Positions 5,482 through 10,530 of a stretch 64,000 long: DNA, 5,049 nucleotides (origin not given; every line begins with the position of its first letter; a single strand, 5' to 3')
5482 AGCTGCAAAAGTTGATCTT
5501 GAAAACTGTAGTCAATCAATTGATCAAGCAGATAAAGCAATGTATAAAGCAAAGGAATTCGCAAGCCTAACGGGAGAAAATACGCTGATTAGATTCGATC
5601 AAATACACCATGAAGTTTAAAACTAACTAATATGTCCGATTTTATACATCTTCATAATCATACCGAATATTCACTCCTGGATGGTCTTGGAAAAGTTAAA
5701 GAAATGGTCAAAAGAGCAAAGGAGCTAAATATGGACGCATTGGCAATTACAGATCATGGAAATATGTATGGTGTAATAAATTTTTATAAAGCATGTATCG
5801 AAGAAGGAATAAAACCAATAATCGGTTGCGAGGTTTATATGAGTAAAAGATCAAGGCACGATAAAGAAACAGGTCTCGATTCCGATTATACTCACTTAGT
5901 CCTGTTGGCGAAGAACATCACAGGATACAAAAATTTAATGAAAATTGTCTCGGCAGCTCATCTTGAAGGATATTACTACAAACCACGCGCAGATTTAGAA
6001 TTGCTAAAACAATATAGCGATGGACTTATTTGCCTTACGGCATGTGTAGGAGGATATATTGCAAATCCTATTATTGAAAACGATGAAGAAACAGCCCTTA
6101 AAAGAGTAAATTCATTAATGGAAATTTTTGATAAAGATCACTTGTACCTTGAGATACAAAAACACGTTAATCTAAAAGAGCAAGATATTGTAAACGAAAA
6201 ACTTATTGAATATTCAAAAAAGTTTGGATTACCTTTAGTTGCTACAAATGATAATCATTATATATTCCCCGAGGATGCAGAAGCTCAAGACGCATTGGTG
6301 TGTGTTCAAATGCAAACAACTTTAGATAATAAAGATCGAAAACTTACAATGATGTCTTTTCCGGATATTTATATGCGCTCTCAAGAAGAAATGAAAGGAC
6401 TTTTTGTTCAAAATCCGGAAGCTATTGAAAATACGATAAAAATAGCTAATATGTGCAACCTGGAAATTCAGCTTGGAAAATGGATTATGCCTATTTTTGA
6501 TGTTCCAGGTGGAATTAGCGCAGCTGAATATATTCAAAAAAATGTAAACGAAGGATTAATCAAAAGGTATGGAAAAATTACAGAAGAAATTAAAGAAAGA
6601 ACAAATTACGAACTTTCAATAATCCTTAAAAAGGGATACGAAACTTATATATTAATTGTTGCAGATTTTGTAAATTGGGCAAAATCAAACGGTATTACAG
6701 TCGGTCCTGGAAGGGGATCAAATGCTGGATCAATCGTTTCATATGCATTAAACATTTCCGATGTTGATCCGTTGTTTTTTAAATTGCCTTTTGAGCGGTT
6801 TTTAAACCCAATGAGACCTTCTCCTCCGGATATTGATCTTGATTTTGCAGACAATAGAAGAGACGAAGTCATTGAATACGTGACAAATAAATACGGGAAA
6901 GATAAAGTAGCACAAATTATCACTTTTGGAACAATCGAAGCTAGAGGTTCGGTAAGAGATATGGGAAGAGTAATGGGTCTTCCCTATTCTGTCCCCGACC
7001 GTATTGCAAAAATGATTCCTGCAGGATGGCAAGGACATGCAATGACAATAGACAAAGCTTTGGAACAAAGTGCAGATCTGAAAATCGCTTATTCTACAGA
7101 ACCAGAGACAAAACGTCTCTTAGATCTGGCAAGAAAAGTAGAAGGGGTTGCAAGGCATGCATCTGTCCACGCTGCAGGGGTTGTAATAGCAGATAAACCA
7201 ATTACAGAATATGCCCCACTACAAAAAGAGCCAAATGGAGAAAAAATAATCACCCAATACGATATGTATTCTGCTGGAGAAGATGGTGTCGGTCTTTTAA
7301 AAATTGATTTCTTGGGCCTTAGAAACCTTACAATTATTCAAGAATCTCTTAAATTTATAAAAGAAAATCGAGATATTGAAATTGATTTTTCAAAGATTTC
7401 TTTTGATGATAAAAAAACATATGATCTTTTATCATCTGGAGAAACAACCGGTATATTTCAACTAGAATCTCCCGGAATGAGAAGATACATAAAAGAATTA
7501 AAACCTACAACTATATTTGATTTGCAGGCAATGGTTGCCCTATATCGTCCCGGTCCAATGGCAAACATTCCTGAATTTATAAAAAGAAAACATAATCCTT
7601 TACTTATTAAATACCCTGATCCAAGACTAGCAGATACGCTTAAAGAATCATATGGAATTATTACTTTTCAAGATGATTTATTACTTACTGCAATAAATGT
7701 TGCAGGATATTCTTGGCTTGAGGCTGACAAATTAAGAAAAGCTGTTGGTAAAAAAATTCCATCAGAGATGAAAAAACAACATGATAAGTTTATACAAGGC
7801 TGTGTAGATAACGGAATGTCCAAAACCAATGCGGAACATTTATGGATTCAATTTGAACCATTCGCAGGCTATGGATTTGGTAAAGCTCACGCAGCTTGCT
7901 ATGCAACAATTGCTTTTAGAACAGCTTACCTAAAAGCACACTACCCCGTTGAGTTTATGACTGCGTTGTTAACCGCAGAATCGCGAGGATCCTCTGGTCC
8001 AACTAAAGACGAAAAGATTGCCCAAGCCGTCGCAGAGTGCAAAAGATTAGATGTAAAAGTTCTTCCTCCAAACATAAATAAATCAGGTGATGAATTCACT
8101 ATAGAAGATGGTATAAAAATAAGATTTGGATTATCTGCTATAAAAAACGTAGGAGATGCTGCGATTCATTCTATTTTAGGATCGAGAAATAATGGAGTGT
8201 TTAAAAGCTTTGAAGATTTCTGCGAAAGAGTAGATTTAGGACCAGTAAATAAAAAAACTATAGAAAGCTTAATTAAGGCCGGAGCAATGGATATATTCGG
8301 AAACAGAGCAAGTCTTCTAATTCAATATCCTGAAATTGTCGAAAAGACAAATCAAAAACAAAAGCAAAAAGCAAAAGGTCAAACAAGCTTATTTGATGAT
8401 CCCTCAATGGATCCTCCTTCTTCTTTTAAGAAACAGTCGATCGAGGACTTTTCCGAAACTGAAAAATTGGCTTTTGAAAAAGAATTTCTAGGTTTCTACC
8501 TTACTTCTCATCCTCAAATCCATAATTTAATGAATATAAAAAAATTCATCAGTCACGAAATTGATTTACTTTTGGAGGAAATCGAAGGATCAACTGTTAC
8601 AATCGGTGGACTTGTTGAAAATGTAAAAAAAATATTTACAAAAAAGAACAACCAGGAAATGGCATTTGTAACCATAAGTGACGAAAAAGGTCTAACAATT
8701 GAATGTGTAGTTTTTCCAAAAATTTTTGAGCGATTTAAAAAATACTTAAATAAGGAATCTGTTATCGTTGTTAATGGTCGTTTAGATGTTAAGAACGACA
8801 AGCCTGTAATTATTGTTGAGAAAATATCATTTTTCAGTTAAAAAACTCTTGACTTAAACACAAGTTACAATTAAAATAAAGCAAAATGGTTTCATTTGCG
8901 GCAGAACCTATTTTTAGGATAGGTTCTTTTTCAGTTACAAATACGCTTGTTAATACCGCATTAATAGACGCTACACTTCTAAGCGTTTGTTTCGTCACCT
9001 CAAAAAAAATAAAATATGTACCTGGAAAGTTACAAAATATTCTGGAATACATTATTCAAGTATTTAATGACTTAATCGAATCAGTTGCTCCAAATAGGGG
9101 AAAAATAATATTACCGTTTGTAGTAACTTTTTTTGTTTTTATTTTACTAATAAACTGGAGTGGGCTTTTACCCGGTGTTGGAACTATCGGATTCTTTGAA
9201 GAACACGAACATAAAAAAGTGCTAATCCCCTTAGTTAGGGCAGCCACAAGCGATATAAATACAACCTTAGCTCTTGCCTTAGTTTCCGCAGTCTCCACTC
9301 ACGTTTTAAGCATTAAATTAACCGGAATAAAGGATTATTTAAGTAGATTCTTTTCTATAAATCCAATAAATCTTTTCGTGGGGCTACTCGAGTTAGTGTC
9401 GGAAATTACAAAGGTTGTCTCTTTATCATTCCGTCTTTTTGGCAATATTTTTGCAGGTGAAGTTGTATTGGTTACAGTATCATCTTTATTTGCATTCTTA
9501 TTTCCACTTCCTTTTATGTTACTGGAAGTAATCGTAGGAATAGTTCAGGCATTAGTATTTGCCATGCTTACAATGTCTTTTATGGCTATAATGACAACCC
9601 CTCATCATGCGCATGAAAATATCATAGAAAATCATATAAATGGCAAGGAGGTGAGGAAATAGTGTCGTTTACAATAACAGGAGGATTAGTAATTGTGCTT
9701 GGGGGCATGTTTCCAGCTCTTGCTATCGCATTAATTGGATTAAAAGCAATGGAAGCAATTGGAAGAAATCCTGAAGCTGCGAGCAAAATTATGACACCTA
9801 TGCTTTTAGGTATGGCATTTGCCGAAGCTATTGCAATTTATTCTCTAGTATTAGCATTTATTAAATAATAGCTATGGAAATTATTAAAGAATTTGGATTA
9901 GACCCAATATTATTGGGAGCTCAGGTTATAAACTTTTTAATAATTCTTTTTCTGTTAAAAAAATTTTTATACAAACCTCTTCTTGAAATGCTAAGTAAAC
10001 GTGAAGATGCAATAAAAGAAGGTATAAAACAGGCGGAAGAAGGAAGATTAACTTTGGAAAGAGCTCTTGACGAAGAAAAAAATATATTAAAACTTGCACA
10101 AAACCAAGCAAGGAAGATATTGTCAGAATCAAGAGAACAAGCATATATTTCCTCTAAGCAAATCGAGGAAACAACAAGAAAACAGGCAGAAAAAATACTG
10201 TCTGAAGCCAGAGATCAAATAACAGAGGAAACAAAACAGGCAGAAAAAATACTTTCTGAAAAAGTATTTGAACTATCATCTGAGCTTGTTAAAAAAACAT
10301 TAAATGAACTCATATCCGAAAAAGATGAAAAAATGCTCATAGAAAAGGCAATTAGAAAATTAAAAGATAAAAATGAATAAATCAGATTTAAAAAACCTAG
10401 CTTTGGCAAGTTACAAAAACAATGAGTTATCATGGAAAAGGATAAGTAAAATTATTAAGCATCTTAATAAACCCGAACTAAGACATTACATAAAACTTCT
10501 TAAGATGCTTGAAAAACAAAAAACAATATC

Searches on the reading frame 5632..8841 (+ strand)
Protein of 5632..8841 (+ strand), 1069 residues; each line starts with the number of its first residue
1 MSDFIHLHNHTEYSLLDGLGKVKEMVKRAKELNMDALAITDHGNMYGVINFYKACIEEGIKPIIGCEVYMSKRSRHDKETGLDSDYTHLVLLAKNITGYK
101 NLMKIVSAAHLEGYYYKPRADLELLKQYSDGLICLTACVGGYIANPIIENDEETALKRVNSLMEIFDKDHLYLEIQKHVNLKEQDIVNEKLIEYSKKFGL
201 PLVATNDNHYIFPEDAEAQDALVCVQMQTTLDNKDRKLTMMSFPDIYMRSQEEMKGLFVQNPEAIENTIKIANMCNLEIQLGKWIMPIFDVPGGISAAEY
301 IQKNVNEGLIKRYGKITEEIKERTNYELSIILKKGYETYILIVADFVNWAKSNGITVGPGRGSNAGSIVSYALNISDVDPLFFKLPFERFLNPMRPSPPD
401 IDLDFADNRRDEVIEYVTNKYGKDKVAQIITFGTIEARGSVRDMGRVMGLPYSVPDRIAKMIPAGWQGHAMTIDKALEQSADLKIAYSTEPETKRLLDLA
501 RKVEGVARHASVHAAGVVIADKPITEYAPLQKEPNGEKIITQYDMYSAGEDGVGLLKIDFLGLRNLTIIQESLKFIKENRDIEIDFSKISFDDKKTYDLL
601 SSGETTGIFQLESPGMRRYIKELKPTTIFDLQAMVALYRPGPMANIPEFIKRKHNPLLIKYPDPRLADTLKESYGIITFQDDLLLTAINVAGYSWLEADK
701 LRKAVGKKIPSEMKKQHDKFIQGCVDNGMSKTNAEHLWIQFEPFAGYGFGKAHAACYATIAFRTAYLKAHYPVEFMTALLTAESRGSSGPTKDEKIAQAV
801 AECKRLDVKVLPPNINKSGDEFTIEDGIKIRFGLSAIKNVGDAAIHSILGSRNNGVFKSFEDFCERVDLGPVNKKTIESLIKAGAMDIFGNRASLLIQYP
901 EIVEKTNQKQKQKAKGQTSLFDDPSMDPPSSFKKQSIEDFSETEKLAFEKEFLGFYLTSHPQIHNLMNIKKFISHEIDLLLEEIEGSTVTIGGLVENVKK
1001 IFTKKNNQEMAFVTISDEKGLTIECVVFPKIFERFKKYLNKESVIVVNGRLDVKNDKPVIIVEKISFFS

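Call 32: search_protein_families(library=pfam, proteins=[window:5632-8841:+], max_evalue=0.00001)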
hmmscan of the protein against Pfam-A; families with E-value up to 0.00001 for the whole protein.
window:5632-8841:+ (1069 aa): 5 families
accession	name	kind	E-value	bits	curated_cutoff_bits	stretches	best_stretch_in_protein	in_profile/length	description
PF07733.18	DNA_pol3_alpha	-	7.4e-96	321.2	23.9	1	299-562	1-260/260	Bacterial DNA polymerase III alpha NTPase domain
PF02811.25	PHP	-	6.4e-59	199.4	26.4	1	6-178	1-164/164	PHP domain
PF17657.6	DNA_pol3_finger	-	9.5e-55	184.9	22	1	565-728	1-166/166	Bacterial DNA polymerase III alpha subunit finger domain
PF14579.12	HHH_6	-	2.7e-29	101.6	25.6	1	808-894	2-89/90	Helix-hairpin-helix motif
PF01336.31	tRNA_anti-codon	-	1.6e-11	44.4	27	1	989-1065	1-72/75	OB-fold nucleic acid binding domain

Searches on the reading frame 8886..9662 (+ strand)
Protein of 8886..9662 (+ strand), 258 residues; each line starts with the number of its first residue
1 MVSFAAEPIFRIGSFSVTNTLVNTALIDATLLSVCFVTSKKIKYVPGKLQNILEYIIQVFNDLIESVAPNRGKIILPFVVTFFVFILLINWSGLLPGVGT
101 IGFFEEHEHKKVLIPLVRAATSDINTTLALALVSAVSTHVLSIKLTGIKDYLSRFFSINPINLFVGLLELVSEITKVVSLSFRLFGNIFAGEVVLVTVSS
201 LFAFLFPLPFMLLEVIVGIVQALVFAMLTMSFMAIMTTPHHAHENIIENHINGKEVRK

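Call 32: search_protein_families(library=pfam, proteins=[window:8886-9662:+], max_evalue=0.00001)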
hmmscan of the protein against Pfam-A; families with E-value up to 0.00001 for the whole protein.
window:8886-9662:+ (258 aa): 1 family
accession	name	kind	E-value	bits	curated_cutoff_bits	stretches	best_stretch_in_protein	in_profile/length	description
PF00119.25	ATP-synt_A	-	1e-43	150.2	33.9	1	30-233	10-216/217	ATP synthase A chain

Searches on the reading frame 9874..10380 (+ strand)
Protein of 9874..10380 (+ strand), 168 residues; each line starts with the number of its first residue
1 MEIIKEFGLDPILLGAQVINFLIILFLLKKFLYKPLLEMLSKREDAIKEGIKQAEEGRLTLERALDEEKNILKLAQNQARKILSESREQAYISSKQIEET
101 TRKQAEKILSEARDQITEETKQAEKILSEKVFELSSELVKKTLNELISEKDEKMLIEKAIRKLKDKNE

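Call 32: search_protein_families(library=pfam, proteins=[window:9874-10380:+], max_evalue=0.00001)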
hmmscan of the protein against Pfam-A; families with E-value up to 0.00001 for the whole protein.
window:9874-10380:+ (168 aa): 1 family
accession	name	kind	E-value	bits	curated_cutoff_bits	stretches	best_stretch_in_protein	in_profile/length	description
PF00430.23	ATP-synt_B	-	1.6e-26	93.4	28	1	16-143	4-131/132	ATP synthase B/B' CF(0)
